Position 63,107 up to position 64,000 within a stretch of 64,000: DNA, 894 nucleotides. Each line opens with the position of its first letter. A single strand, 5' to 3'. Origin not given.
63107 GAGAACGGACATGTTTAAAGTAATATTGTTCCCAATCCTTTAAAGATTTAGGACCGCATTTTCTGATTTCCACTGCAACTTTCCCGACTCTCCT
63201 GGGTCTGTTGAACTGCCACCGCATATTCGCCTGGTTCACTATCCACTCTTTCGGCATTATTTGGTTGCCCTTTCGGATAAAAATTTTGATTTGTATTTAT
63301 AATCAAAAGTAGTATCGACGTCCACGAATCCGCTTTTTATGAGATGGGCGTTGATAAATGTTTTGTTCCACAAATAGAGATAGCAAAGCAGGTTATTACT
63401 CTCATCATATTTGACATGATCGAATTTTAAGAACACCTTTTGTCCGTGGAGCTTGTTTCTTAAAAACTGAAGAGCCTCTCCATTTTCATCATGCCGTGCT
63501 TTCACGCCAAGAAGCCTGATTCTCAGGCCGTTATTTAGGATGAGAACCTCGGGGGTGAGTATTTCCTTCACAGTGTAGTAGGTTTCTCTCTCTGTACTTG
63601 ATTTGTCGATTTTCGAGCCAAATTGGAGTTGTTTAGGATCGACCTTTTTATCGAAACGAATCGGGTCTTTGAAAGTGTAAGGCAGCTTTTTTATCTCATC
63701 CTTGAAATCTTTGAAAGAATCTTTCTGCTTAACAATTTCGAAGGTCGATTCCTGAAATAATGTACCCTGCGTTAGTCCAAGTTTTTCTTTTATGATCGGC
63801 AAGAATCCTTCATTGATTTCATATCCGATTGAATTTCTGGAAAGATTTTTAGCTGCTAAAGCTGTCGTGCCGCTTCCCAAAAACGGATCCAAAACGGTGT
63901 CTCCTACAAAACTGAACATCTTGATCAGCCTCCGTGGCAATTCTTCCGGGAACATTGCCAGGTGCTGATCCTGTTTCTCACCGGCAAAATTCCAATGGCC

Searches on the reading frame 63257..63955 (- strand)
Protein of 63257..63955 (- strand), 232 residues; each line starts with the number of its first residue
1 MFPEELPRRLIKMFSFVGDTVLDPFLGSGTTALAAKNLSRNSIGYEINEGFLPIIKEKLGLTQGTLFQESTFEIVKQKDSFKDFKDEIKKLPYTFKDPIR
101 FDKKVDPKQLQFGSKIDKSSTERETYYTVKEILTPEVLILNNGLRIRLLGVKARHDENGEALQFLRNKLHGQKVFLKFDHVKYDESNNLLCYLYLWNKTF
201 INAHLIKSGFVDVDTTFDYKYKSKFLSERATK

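Call 3: search_protein_families(library=pfam, proteins=[window:63257-63955:-], max_evalue=0.01)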
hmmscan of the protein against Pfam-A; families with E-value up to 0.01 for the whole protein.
window:63257-63955:- (232 aa): 2 families
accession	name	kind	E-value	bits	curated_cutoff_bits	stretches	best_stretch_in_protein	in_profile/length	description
PF01555.25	N6_N4_Mtase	-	2.8e-22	80.2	26.7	1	2-57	166-221/221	DNA methylase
PF00565.23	SNase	-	7.6e-06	26.8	21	1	159-217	24-80/107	Staphylococcal nuclease homologue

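Call 4: search_protein_families(library=ncbifam, proteins=[window:63257-63955:-], max_evalue=0.01)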
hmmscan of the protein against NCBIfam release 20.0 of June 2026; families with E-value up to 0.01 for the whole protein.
window:63257-63955:- (232 aa): 4 families
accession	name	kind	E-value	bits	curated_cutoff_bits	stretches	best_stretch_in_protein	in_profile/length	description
NF008572.0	PRK11524.1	equivalog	2.1e-09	36.9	292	1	3-78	200-273/294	adenine-specific DNA-methyltransferase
NF050803.1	DnaMtaseCcrMCaul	equivalog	2.4e-09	36.6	830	1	3-63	191-251/350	adenine-specific DNA-methyltransferase CcrM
NF010253.0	PRK13699.1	subfamily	8.6e-06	25.6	244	1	9-60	155-206/226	DNA methyltransferase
NF047694.1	TnucaseNucIStaph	equivalog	1.8e-05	24.3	250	1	160-225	93-159/175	thermonuclease NucI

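Call 5: search_protein_families(library=padloc, proteins=[window:63257-63955:-], max_evalue=0.01)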
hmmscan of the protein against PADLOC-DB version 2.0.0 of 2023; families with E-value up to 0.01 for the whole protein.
window:63257-63955:- (232 aa): 61 families (the best 25 are shown)
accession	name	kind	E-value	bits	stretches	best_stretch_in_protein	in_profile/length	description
PDLC03259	MTase_II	-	6.6e-83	276.9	1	1-226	197-420/423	Type II methyltransferase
PDLC03353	MTase_II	-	3.5e-26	90.3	1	1-66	192-257/260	Type II methyltransferase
PDLC03350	MTase_II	-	3.1e-23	80.7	1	2-67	238-303/312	Type II methyltransferase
PDLC03283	MTase_II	-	7.6e-20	69.5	1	2-122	214-333/352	Type II methyltransferase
PDLC03371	MTase_II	-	1.8e-18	65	1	2-63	195-256/260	Type II methyltransferase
PDLC03260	MTase_II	-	2.2e-14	51.1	1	2-56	250-304/349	Type II methyltransferase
PDLC03299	MTase_II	-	1.5e-13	48.9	1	3-78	201-275/296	Type II methyltransferase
PDLC03387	MTase_II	-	4.7e-13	46.9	1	1-60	217-276/289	Type II methyltransferase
PDLC03241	MTase_II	-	7.4e-11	39.6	1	3-58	377-432/447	Type II methyltransferase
PDLC03363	MTase_II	-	8.1e-11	39.8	1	2-90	61-147/294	Type II methyltransferase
PDLC03320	MTase_II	-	1.3e-10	39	1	8-61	223-276/289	Type II methyltransferase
PDLC03351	MTase_II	-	1.7e-10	38.6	1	5-59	134-188/348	Type II methyltransferase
PDLC03252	MTase_II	-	3.6e-10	37.7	1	2-70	296-365/365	Type II methyltransferase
PDLC03339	MTase_II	-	4.7e-10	36.8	1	6-59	218-271/399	Type II methyltransferase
PDLC03216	MTase_II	-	5.2e-10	36.9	1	3-63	199-259/364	Type II methyltransferase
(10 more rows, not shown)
